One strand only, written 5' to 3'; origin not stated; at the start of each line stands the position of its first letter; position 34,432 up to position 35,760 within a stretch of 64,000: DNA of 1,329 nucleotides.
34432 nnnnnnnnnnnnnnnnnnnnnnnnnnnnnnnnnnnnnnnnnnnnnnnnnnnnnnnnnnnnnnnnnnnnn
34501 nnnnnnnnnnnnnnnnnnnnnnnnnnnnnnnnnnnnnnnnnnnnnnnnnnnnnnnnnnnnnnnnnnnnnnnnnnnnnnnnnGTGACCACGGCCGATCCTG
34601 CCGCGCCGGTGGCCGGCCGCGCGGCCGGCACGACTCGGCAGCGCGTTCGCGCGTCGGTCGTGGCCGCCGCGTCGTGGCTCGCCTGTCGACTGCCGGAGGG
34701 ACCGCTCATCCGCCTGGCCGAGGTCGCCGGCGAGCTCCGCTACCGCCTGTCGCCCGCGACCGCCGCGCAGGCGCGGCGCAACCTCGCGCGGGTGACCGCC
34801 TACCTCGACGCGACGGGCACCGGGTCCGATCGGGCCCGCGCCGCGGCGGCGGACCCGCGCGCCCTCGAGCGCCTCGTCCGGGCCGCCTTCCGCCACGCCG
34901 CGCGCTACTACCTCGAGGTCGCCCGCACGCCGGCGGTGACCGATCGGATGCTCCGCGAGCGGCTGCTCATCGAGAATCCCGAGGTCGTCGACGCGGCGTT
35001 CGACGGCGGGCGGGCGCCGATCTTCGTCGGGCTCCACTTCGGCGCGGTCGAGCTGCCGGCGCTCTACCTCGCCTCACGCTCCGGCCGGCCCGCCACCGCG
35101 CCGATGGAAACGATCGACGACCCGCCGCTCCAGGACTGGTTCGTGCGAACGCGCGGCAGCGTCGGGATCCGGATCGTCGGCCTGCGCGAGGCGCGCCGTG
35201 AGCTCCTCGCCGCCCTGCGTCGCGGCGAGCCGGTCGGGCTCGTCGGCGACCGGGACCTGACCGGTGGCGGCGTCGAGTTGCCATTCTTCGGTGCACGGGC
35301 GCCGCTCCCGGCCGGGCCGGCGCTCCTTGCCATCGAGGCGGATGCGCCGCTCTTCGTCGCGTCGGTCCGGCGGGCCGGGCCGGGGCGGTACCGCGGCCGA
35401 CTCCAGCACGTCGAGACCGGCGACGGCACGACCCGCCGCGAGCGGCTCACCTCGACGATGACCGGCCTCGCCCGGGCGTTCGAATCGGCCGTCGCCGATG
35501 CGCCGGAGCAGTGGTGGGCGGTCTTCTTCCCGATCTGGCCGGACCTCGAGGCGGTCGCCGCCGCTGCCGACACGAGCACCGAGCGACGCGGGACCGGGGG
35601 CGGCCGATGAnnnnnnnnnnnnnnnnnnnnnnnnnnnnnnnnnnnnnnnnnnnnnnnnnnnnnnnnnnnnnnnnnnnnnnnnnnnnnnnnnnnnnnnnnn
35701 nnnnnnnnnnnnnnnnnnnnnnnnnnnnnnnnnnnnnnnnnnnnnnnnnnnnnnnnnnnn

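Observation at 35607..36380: PHP phosphoesterase embedded in the PIP-synthase/ino1/PimA operon: a candidate PIP phosphatase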

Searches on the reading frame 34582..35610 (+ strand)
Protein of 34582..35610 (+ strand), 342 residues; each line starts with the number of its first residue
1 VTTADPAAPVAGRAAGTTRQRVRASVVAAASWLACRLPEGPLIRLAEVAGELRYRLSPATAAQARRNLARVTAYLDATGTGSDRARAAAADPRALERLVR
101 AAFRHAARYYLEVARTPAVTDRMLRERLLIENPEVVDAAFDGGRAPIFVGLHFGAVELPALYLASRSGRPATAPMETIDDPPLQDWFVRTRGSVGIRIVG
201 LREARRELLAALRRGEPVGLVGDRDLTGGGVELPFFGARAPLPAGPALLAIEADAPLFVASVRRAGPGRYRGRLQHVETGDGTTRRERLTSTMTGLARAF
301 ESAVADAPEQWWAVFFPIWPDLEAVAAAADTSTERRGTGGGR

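Call 6: search_protein_families(library=pfam, proteins=[window:34582-35610:+], max_evalue=0.01)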
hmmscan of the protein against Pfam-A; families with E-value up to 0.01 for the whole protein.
window:34582-35610:+ (342 aa): 1 family
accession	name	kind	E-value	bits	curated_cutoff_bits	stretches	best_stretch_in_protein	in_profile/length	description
PF03279.18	Lip_A_acyltrans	-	1.7e-31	109.9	22.3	1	25-312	17-287/295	Bacterial lipid A biosynthesis acyltransferase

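Call 8: search_protein_families(library=ncbifam, proteins=[window:34582-35610:+], max_evalue=0.01)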
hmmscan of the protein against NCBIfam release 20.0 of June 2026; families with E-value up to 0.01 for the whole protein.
window:34582-35610:+ (342 aa): 13 families
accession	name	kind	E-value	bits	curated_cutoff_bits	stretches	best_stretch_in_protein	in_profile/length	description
NF005919.0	PRK07920.1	equivalog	3e-41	141.5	209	1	23-321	11-295/311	phosphatidylinositol mannoside acyltransferase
NF006487.0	PRK08905.1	equivalog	3.2e-18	65.8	281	1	28-311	4-266/290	lysophospholipid acyltransferase family protein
NF006270.0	PRK08419.1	equivalog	2.4e-13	50.1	248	1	96-311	65-281/298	lipid A biosynthesis lauroyl acyltransferase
NF005399.0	PRK06946.1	subfamily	4.5e-13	49.1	343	1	92-240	60-207/294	lipid A biosynthesis lauroyl acyltransferase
NF004569.0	PRK05906.1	equivalog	4.8e-12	45.4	439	1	148-312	145-306/454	lipid A biosynthesis lauroyl acyltransferase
NF006438.0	PRK08734.1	equivalog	3.5e-08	32.8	363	1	93-240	61-209/305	lauroyl acyltransferase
NF005120.0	PRK06553.1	equivalog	4.6e-07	29.5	273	1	127-312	115-300/308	lipid A biosynthesis lauroyl acyltransferase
TIGR02207.1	lipid_A_htrB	subfamily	2.2e-06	27.3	297.8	1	93-311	69-284/303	LpxL/LpxP family Kdo(2)-lipid IV(A) lauroyl/palmitoleoyl acyltransferase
TIGR02208.1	lipid_A_msbB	equivalog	6.8e-06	25.6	336.05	1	95-244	73-223/305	lauroyl-Kdo(2)-lipid IV(A) myristoyltransferase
NF006507.0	PRK08943.1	subfamily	7.5e-06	25.2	337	1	95-237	83-225/322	lipid A biosynthesis (KDO)2-(lauroyl)-lipid IVA acyltransferase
NF004191.0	PRK05646.1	equivalog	1e-05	24.9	491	1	31-241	25-220/310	lipid A biosynthesis lauroyl acyltransferase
NF005952.0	PRK08025.1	equivalog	0.0018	17.4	517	1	93-275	73-255/306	kdo(2)-lipid IV(A) palmitoleoyltransferase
NF006432.0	PRK08706.1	equivalog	0.0025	17.1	384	1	90-312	52-272/289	lipid A biosynthesis lauroyl acyltransferase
